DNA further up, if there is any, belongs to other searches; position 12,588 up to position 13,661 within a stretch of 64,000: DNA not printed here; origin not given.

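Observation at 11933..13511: Near-perfect divergent consensus promoters linking a TrmB-family regulator to a two-gene operon of unknown function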

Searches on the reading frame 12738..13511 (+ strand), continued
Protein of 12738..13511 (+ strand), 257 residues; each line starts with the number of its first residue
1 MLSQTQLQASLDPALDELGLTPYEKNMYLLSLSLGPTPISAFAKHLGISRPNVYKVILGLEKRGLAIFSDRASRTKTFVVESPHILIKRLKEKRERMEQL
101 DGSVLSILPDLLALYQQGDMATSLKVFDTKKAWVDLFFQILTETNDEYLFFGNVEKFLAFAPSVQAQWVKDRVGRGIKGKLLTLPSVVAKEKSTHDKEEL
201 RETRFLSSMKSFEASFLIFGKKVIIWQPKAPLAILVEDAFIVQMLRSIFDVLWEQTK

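Call 43: search_solved_structures(query=A2, max_evalue=0.01, show_alignments=1)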
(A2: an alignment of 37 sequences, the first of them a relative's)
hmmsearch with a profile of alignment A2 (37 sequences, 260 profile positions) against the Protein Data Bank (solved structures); distinct sequences matched with E-value up to 0.01: 5.
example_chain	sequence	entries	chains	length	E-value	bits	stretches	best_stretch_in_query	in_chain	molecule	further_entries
5box_A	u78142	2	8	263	3.7e-07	33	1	18-258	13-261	Putative HTH-type transcriptional regulator TrmBL2 | TrmBL2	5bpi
5bpd_A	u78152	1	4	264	4.3e-07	32.8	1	18-258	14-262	TrmBL2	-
5bqt_A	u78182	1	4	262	4.7e-07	32.6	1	18-258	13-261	Putative HTH-type transcriptional regulator TrmBL2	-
3qph_A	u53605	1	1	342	1.8e-05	27.5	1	9-97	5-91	TrmB, a global transcription regulator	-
2eth_A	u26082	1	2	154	0.0061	19.2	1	20-78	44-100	transcriptional regulator, putative, Mar family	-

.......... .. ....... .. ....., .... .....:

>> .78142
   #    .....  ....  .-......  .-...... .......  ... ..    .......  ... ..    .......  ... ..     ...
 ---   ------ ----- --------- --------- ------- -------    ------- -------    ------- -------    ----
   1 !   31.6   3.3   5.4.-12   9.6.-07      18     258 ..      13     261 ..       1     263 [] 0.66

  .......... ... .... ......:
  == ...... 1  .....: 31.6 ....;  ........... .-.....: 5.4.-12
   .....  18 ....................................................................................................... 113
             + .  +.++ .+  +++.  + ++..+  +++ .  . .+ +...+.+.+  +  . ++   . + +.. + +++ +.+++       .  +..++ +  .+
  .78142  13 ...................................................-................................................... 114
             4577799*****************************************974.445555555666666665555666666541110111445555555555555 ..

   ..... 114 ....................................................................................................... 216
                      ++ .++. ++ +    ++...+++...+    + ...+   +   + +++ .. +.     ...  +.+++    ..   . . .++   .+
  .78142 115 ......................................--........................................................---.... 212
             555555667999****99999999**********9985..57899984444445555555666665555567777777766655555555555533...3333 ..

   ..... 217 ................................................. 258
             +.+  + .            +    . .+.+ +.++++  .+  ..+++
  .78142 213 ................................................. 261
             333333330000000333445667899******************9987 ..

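Call 47: find_encoding_contigs(protein=P0005, flank=5000, max_places=2)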
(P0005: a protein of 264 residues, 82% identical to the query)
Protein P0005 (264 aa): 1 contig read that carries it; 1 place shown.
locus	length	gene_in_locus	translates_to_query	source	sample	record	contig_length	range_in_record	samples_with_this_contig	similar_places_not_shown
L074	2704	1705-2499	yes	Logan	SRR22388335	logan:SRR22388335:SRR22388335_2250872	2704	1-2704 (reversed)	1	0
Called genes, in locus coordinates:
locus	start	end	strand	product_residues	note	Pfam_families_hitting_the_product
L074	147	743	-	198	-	-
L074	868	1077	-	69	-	-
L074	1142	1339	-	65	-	-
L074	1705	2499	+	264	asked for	PF01978:TrmB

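Call 48: find_encoding_contigs(protein=P0009, flank=5000, max_places=2)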
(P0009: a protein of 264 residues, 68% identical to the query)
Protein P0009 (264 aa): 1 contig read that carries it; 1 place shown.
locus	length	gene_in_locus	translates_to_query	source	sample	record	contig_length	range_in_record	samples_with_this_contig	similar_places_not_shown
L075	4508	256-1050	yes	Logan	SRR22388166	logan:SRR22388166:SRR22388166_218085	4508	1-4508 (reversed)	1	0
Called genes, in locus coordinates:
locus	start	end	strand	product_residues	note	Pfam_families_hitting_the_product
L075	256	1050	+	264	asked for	PF01978:TrmB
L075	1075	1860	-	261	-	PF01978:TrmB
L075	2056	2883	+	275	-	-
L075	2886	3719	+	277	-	PF13649:Methyltransf_25 (faint)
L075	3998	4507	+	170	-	?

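Call 77: find_related_loci(query=A2, collection=viral_contigs, flank=5000)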
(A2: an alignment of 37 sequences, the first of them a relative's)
Query A2 (257 aa) in viral_contigs; peptide patterns used: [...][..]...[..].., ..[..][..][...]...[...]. (x = any residue, [..] = any of these).
27 stretches matched a pattern, but none encodes a relative of the query by tblastn (E <= 1e-3).

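Call 79: find_related_loci(query=window:12738-13511:+, collection=metagenome_contigs, flank=5000)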
Query window:12738-13511:+ (257 aa) in metagenome_contigs; peptide patterns used: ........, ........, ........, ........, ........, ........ (x = any residue, [..] = any of these).
112 stretches matched a pattern; 56 encode a relative of the query (tblastn E <= 1e-3); 56 distinct loci.
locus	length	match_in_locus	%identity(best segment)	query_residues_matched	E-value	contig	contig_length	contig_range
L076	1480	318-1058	84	1-247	1e-144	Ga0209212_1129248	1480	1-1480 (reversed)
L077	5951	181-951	73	1-257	8e-128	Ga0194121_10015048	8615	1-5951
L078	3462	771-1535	64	1-256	9e-102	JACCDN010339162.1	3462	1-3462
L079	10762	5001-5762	49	2-254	2e-77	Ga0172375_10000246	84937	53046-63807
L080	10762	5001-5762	49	2-254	2e-77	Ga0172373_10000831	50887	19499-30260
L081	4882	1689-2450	48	1-253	5e-77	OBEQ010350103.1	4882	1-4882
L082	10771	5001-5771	46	1-256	6e-76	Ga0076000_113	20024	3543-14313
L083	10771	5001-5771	45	1-256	2e-75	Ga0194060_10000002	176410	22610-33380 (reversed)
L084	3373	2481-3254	45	1-257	1e-75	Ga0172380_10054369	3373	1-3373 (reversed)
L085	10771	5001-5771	45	1-256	2e-75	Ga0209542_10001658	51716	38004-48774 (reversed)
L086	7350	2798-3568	45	1-256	2e-75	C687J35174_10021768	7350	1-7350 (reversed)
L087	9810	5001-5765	46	1-255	7e-75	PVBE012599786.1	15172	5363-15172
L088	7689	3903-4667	46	4-257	5e-74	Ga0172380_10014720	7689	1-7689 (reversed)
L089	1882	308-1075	45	1-255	6e-77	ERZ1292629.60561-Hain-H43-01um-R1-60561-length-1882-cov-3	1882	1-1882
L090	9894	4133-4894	43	5-257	2e-73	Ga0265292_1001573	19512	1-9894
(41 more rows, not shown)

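Call 92: find_encoding_contigs(protein=P0002, flank=1000, max_places=3)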
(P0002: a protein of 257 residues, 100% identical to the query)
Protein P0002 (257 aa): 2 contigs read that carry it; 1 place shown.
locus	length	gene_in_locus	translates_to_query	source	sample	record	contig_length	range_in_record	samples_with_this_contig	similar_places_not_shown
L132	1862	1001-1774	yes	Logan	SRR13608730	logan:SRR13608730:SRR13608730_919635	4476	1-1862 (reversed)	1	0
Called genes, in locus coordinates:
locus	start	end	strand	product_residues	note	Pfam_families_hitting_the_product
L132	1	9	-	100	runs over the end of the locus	-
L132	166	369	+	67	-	-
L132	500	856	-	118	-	-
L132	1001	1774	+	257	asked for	PF01978:TrmB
